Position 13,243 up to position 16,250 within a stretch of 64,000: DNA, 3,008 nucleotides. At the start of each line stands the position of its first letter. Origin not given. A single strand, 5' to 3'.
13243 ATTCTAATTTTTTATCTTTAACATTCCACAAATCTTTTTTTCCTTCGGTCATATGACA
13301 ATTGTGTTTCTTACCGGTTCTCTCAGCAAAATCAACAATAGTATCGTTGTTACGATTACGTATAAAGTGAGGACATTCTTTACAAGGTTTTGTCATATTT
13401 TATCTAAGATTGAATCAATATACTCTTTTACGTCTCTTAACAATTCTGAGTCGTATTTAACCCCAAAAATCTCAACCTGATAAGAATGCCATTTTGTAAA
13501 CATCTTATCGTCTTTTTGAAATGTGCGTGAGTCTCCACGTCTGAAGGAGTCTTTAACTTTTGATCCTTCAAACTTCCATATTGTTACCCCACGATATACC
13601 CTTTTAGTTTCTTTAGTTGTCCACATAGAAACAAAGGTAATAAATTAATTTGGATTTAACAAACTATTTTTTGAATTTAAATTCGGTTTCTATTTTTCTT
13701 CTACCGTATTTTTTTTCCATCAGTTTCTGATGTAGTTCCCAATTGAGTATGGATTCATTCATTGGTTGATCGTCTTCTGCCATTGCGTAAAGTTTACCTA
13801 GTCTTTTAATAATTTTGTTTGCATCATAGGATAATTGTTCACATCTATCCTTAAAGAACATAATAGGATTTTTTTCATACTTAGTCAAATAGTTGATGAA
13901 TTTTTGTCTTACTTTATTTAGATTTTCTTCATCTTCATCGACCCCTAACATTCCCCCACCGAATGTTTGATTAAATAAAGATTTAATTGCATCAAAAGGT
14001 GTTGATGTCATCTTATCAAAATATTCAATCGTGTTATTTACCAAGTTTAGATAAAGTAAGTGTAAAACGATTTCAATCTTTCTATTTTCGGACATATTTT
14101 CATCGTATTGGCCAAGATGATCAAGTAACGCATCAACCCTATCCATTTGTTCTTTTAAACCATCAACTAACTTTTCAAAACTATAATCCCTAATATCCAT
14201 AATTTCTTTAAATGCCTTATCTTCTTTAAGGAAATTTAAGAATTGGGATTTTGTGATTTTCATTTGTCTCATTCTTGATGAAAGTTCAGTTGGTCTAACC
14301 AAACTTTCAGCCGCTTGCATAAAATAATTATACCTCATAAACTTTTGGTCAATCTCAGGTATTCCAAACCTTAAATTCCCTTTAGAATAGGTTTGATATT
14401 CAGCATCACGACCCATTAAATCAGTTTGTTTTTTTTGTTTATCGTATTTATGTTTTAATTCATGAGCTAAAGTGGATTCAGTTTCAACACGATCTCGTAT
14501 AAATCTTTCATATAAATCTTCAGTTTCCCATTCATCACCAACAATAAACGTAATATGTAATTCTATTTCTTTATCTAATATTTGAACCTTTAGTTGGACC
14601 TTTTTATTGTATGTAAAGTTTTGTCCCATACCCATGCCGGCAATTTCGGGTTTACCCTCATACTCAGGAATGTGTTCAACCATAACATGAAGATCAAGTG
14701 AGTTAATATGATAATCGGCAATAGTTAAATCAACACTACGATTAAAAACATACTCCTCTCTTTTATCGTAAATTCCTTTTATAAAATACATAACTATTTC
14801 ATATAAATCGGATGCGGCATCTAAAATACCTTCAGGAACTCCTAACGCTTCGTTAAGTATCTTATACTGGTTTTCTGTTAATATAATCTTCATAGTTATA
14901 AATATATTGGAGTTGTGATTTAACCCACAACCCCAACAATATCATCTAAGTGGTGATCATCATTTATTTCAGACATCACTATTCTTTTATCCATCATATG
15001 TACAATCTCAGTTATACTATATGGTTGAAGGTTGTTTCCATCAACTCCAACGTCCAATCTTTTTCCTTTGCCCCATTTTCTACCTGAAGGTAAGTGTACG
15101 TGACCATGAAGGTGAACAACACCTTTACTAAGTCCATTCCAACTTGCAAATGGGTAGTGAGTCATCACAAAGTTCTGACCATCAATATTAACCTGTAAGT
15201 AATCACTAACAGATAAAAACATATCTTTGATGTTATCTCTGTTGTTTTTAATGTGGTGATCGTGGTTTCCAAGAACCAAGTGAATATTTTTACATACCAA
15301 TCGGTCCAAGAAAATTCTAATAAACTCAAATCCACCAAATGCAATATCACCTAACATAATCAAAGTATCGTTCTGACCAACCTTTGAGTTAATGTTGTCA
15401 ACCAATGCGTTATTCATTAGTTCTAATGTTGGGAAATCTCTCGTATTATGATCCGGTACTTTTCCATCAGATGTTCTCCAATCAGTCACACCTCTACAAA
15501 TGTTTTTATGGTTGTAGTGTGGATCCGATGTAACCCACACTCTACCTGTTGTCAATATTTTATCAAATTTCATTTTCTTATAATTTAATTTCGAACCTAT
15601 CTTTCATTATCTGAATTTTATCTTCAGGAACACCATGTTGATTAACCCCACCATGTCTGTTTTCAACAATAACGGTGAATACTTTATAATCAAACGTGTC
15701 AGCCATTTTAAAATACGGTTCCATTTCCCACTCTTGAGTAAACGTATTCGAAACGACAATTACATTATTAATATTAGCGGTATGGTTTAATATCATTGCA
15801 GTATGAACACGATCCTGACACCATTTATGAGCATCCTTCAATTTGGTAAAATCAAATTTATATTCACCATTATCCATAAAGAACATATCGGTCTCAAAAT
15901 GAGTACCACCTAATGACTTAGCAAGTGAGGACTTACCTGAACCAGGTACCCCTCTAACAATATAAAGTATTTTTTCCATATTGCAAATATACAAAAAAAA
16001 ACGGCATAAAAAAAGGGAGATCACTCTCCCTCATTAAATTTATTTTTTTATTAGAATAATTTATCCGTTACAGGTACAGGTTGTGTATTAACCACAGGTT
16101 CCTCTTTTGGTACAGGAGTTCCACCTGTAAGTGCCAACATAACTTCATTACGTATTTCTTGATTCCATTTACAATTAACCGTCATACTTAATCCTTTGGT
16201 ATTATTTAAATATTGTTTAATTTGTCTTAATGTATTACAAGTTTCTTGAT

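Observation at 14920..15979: Split Pnkp-like RNA end-healing pair (P-loop kinase + calcineurin-like phosphoesterase) next to an HExxH protein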

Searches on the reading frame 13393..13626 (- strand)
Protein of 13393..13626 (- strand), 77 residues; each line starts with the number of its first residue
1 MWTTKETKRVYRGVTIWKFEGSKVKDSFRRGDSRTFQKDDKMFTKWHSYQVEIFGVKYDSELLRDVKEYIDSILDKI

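Call 62: search_protein_families(library=pfam, proteins=[window:13393-13626:-], max_evalue=0.05)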
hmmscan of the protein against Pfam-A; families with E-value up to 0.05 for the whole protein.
window:13393-13626:- (77 aa): 0 families

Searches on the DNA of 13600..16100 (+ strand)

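Call 9: search_dna_similar(query=window:13600-16100:+, collection=phages, mode=distant, max_rows=20)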
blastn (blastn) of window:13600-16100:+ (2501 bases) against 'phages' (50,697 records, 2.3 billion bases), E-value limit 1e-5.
Records with a match: 4; places in all: 4; records where one place covers at least 80% of the query: 0.
Best place of each record, by identity: 60-80% 4.
By first word of the organism name: Flavobacterium 4.
By host as written in the record: Flavobacterium sp. LMO8 4.
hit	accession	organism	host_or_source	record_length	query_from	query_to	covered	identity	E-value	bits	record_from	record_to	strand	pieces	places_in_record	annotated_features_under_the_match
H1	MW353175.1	Flavobacterium phage vB_FspM_immuto_2-6A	Flavobacterium sp. LMO8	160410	1641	1818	7%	69.1%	4e-10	74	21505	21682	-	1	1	calcineurin-like phosphoesterase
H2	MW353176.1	Flavobacterium phage vB_FspM_immuto_3-5A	Flavobacterium sp. LMO8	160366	1641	1818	7%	69.1%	4e-10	74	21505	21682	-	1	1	calcineurin-like phosphoesterase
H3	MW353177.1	Flavobacterium phage vB_FspM_immuto_13-6C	Flavobacterium sp. LMO8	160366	1641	1818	7%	69.1%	4e-10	74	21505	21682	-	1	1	calcineurin-like phosphoesterase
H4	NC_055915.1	Flavobacterium phage vB_FspM_immuto_2-6A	Flavobacterium sp. LMO8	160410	1641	1818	7%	69.1%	4e-10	74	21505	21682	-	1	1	phosphoesterase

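Call 10: get_annotated_region(hit=H1, flank=8000)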
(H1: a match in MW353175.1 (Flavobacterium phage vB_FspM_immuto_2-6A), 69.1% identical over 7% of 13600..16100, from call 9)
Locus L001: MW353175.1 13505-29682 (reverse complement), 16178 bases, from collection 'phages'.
description: Flavobacterium phage vB_FspM_immuto_2-6A, complete genome.
organism: Flavobacterium phage vB_FspM_immuto_2-6A (NCBI taxid 2801477)
taxonomy: Viruses; Duplodnaviria; Heunggongvirae; Uroviricota; Caudoviricetes; Immutovirus; Immutovirus immuto
host: Flavobacterium sp. LMO8; source: Baltic Sea mesocosm; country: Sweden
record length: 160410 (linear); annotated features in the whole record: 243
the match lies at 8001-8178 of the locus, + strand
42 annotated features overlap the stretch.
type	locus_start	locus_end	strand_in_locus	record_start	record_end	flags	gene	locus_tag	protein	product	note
CDS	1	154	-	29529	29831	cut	-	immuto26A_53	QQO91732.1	DNA-directed RNA polymerase, subunit N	DNA-directed RNA polymerase, subunit N (RpoN/RPB10)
CDS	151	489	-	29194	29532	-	-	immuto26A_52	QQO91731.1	multidrug transporter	Multidrug transporter EmrE and related cation transporters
CDS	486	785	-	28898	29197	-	-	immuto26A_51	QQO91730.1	hypothetical protein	-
CDS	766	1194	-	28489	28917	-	-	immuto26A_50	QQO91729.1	hydrolase/thioesterase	-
CDS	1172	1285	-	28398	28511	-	-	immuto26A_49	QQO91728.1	hypothetical protein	-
CDS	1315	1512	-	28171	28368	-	-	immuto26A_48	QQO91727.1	arginine kinase activator protein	protein-arginine kinase activator protein, McsA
CDS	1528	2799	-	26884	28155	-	-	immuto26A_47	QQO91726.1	thymidylate synthase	thymidylate synthase, ThyA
CDS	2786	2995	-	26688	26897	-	-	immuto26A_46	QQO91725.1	hypothetical protein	-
CDS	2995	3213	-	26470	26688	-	-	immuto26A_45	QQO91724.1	hypothetical protein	-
CDS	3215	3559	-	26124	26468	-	-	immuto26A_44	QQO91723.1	ribonucleotide reductase beta subunit, ferritin-like domain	Ribonucleotide reductase beta subunit, ferritin-like domain, NrdF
CDS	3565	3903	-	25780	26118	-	-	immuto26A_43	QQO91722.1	amino acid transporter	Amino acid transporter, PotE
CDS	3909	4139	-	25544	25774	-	-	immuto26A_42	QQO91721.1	hypothetical protein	-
CDS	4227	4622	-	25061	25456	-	-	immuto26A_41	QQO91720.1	hypothetical protein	-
CDS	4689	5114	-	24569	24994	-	-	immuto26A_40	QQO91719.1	hypothetical protein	-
CDS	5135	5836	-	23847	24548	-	-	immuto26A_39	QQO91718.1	phosphoesterase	-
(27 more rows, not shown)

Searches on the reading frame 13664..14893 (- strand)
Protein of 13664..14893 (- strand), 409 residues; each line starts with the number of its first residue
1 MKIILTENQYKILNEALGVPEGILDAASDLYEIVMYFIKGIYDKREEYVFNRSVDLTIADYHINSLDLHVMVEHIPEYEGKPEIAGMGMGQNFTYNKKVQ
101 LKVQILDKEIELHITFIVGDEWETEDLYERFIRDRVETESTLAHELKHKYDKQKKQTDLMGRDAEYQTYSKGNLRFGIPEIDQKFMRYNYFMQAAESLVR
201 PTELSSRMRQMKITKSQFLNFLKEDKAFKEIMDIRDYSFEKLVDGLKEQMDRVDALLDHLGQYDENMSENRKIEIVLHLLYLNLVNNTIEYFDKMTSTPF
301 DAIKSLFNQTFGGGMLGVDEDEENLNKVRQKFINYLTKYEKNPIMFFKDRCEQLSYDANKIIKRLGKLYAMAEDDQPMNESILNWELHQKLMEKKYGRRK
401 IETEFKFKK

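Call 3: search_protein_families(library=pfam, proteins=[window:13664-14893:-], max_evalue=0.01)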
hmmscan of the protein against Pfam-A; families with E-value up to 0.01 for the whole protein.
window:13664-14893:- (409 aa): 0 families

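Call 4: search_protein_families(library=phrogs, proteins=[window:13664-14893:-], max_evalue=0.001)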
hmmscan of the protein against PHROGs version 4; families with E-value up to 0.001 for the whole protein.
window:13664-14893:- (409 aa): 0 families

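Call 8: search_protein_families(library=ncbifam, proteins=[window:13664-14893:-], max_evalue=0.01)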
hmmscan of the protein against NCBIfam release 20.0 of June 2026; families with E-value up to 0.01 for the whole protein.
window:13664-14893:- (409 aa): 0 families

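Call 36: find_homologous_proteins(query=window:13664-14893:-, max_evalue=0.001)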
Query window:13664-14893:- (409 aa): 636 proteins with E <= 0.001 among 3569 candidates; the best 120 are listed.
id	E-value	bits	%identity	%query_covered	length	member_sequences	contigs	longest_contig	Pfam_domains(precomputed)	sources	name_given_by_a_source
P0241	3.6e-268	907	100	100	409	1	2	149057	-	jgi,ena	-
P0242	4.7e-261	884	97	100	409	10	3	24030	-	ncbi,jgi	jgi:hypothetical protein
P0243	1.3e-247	839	91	100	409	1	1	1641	-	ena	-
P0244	3.0e-247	838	91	100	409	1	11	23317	-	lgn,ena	-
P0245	1.3e-244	829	89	100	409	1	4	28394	-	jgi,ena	-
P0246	1.0e-243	827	89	100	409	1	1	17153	-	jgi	-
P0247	5.5e-242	821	89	100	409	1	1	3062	-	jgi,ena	-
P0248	5.7e-234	794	87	100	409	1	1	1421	-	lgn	-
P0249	2.2e-233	793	86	100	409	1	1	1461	-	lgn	-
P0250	3.6e-216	736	79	100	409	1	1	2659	-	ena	-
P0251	4.7e-216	736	79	100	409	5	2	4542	-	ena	-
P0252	7.3e-216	735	79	100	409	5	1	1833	-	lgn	-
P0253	1.1e-215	734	80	100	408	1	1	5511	-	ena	-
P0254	1.3e-215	734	79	100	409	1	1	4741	-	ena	-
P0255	1.4e-215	734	79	100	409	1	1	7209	-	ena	-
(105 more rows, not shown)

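Call 53: predict_structure(alignment_id=A3)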
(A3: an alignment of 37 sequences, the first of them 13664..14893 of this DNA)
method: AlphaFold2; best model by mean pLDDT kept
length: 409 residues; sequences in the alignment: 37
mean_pLDDT: 84.0   pTM: 0.76
mean pLDDT of the five models: 84.0, 82.5, 82.0, 81.6, 79.8
residues with pLDDT >= 90: 218; 70-90: 119; 50-70: 43; < 50: 29
segments of 3 or more residues with pLDDT < 50: 1-8, 312-315, 378-383, 400-409
pLDDT, mean of each block of 10 residues (from residue 1): 43 72 95 96 94 92 94 88 89 82 86 94 93 94 93 85 87 81 92 78 92 91 92 95 97 94 92 95 93 81 60 55 85 93 95 93 87 66 53 62 39
secondary structure, 60 per line:
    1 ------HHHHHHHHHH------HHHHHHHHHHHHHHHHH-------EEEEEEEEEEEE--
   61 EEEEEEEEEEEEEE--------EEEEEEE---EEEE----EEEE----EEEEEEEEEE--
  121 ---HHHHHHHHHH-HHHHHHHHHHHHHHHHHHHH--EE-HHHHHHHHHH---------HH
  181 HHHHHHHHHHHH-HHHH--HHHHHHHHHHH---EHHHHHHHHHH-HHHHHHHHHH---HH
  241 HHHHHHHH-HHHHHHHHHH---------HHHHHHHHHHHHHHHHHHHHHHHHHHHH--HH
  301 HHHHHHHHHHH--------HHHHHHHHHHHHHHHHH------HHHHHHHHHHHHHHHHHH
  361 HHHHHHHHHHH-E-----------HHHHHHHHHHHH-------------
elements in order: H7-16 H23-39 E47-58 E61-74 E83-89 E93-96 E101-104 E109-118 H124-133 H135-154 H160-169 H179-192 H194-197 H200-210 H215-224 H226-235 H239-248 H250-259 H269-296 H299-311 H320-336 H343-371 H385-396

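Call 56: fold_search(model_id=the predicted structure, library=pdb)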
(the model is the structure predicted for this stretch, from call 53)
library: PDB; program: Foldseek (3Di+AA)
matches with E <= 10: 179; with E <= 0.001: 0
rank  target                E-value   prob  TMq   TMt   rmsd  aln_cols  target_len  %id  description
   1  4tql_B                1.3e-01  0.33  0.13  0.19  19.8       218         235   18  Computationally designed three helix bundle (released 2014-10-15)
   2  8tmb_C                1.6e-01  0.11  0.12  0.13  25.3       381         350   11  Cryo-EM structure of CorA in complex with conformation-specific synthetic antibody C12 and 20 mM MgCl2, State MG20-1 (released 2025-02-12)
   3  8tme_A                2.2e-01  0.11  0.13  0.14  24.1       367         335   11  Cryo-EM structure of CorA in complex with conformation-specific synthetic antibody C18 and 100 uM MgCl2, State MG0.1-1 (released 2025-02-12)
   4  8tme_E                2.2e-01  0.08  0.11  0.13  26.9       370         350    9  Cryo-EM structure of CorA in complex with conformation-specific synthetic antibody C18 and 100 uM MgCl2, State MG0.1-1 (released 2025-02-12)
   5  6r1j_D                2.9e-01  0.14  0.11  0.15  19.4       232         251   12  Structure of the soluble AhlC triple head mutant of the tripartite alpha-pore forming toxin, AHL, from Aeromonas hydro (released 2019-07-10)
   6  2j1d                  3.0e-01  0.06  0.08  0.08  29.0       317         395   10  Crystallization of hDaam1 C-terminal Fragment (released 2007-05-15)
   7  8tmb_D                5.1e-01  0.06  0.10  0.12  25.6       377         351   11  Cryo-EM structure of CorA in complex with conformation-specific synthetic antibody C12 and 20 mM MgCl2, State MG20-1 (released 2025-02-12)
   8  5k7v_A                5.9e-01  0.08  0.10  0.13  21.6       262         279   12  Computational Design of Self-Assembling Cyclic Protein Homooligomers (released 2017-04-12)
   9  1ux5                  7.2e-01  0.06  0.11  0.11  22.7       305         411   13  Crystal Structures of a Formin Homology-2 domain reveal a flexibly tethered dimer architecture (released 2004-03-11)
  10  1ux4_A                8.3e-01  0.07  0.13  0.13  22.9       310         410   12  Crystal structures of a Formin Homology-2 domain reveal a tethered-dimer architecture (released 2004-03-11)
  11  3obv_G                8.7e-01  0.05  0.09  0.09  33.6       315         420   12  Autoinhibited Formin mDia1 Structure (released 2010-11-24)
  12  9b27_G                9.1e-01  0.05  0.10  0.10  31.8       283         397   13  Dia1 at the Barbed End of F-Actin (released 2024-05-29)
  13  3obv_E                9.1e-01  0.05  0.09  0.09  34.1       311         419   11  Autoinhibited Formin mDia1 Structure (released 2010-11-24)
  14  2iub_A                1.0e+00  0.04  0.12  0.13  24.7       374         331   10  Crystal structure of a divalent metal ion transporter CorA at 2.9 A resolution. (released 2006-08-03)
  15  1v9d_D                1.1e+00  0.05  0.09  0.11  30.1       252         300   12  Crystal structure of the core FH2 domain of mouse mDia1 (released 2004-03-09)
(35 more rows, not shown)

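Call 73: search_protein_representatives(alignment_id=A3)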
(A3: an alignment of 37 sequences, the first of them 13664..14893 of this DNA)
Query: 37 sequences, 410 profile positions. Proteins with E-value up to 0.001 (for the whole library): 643; up to 1e-10: 535; up to 1e-30: 351. The best 150 are listed.
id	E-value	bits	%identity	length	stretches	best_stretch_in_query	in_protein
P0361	1.6e-194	663.1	-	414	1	2-407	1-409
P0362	4.1e-141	487.2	-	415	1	1-410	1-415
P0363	1.3e-134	465.8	-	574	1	2-408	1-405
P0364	2.1e-128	445.3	-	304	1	102-409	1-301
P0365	1.6e-126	439.1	-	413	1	1-407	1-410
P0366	3.4e-118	411.7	-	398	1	2-407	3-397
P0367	1.7e-113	396.3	-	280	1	1-278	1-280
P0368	1.1e-91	324.4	-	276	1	128-410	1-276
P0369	5.5e-75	269.4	-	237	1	177-410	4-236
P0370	1.5e-72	261.3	-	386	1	12-410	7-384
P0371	1.1e-71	258.5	-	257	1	102-312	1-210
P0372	1.7e-70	254.6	-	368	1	2-375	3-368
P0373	4.6e-70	253.2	-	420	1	2-396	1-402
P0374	3.8e-68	246.9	-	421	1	2-408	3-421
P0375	5.4e-68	246.4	-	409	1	10-408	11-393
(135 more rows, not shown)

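Call 75: find_related_loci(query=A5, collection=viral_contigs, flank=8000)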
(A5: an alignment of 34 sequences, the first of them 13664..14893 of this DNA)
Query A5 (409 aa) in viral_contigs; peptide patterns used: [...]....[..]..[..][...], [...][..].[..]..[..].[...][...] (x = any residue, [..] = any of these).
510 stretches matched a pattern; 253 encode a relative of the query (tblastn E <= 1e-3); the best 80 are kept; 80 distinct loci.
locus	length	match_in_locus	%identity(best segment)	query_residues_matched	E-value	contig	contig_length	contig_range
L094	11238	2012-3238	97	1-409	0e+0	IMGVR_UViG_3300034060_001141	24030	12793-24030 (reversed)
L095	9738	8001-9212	89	1-404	0e+0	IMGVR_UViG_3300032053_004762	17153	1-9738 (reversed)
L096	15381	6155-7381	77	1-409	0e+0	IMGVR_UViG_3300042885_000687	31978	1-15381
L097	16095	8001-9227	77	1-409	0e+0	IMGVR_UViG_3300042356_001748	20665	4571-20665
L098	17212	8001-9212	79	1-404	0e+0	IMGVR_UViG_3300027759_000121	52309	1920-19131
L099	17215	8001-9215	78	1-404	0e+0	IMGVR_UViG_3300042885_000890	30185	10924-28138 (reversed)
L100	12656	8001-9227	77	1-409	0e+0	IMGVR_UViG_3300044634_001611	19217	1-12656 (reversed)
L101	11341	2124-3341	79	1-404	0e+0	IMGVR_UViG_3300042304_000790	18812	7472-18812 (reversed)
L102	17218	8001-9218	79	1-404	0e+0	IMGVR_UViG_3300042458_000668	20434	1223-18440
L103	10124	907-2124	79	1-404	0e+0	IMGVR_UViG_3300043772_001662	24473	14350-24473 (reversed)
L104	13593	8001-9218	79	1-404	0e+0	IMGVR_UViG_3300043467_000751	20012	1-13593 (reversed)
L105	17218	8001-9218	79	1-404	0e+0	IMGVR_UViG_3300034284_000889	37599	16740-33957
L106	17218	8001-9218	79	1-404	0e+0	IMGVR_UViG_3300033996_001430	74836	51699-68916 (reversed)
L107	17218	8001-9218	79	1-404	0e+0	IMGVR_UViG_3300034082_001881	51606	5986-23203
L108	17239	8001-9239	50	1-409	2e-131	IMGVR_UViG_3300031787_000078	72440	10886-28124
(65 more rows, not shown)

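Call 77: search_protein_families(library=padloc, proteins=[window:13664-14893:-], max_evalue=0.001)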
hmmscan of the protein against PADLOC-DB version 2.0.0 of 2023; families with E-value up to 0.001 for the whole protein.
window:13664-14893:- (409 aa): 0 families

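Call 81: search_protein_families(library=pfam, alignment_id=A5, max_evalue=0.01)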
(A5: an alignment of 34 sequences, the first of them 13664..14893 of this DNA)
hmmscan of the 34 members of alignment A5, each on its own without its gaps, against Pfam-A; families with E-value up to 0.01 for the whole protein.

A. member 1, window:13664-14893:- (409 aa): 0 families

B. families by the number of members that match (of 34 scanned): 14 families
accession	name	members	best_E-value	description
PF14891.12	Peptidase_M91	2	0.00049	Effector protein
PF20030.5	bpMoxR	1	7.9e-05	MoxR domain in the MoxR-vWA-beta-propeller ternary systems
PF01025.24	GrpE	1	0.00021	GrpE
PF21728.3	PADR1_N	1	0.00035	PADR1, N-terminal helical domain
PF04264.18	YceI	1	0.0017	YceI-like domain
PF24693.1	DUF7660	1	0.0018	Family of unknown function (DUF7660)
PF21609.2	Toxofilin-like_dom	1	0.0059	Toxofilin-like domain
PF20155.4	TMP_3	1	0.0068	Tape measure protein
PF06901.17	FrpC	1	0.0069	RTX iron-regulated protein FrpC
PF09723.15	Zn_ribbon_8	1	0.0077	Zinc ribbon domain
PF07275.16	ArdA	1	0.008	Antirestriction protein (ArdA)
PF03105.24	SPX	1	0.0086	SPX domain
PF23202.1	PAH_ZNF598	1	0.0089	ZNF598 PAH domain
PF09361.15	Phasin_2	1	0.0092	Phasin protein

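Call 82: search_solved_structures(query=A5, max_evalue=10, show_alignments=2)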
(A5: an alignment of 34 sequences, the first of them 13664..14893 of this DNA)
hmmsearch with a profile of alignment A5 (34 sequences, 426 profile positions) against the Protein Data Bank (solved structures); distinct sequences matched with E-value up to 10: 5.
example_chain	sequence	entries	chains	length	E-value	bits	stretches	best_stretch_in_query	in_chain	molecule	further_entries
1ds9_A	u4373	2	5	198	0.46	12.8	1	230-332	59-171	OUTER ARM DYNEIN | Dynein axonemal light chain 1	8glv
1m9l_A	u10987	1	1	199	0.47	12.8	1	230-332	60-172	Outer Arm Dynein Light Chain 1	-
6l4p_A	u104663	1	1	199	0.47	12.8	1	230-332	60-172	Dynein light chain 1, axonemal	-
2ft9_A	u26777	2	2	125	0.48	12.8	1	21-80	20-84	Fatty acid-binding protein 2, liver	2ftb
5yxm_A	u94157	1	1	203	0.49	12.7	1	230-332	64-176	Dynein light chain 1, axonemal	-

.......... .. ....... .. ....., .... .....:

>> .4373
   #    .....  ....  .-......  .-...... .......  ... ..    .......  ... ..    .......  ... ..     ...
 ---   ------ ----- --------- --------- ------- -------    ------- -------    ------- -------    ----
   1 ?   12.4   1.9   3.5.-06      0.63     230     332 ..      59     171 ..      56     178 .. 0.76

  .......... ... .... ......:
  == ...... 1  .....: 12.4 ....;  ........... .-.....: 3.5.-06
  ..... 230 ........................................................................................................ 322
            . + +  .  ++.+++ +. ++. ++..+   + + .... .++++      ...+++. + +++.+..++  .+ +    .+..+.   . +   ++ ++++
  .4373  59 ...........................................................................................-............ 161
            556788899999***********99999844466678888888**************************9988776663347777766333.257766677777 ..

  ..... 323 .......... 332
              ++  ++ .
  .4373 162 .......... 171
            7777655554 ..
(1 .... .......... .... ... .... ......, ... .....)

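Call 90: find_encoding_contigs(protein=P0241, flank=10000, max_places=2)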
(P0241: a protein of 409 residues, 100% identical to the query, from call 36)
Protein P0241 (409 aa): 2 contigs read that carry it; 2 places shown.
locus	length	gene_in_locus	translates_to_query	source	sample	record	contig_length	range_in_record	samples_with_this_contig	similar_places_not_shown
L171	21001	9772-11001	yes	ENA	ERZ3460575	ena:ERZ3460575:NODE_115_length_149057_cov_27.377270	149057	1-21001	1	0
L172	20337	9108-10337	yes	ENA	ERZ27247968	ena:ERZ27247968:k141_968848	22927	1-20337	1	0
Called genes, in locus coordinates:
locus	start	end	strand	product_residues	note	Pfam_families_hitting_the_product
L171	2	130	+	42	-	?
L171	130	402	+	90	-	PF11753:DUF3310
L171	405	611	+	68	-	-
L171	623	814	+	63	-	-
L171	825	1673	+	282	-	PF01170:UPF0020 (faint), PF01555:N6_N4_Mtase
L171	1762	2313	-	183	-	PF01464:SLT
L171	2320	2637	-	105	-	-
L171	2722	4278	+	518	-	-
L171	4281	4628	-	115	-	PF02643:DUF192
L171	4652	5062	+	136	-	PF00293:NUDIX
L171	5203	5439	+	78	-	-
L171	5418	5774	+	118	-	-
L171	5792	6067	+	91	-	-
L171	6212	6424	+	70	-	-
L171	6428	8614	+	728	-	PF01471:PG_binding_1 (faint)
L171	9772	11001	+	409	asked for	-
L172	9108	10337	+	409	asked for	-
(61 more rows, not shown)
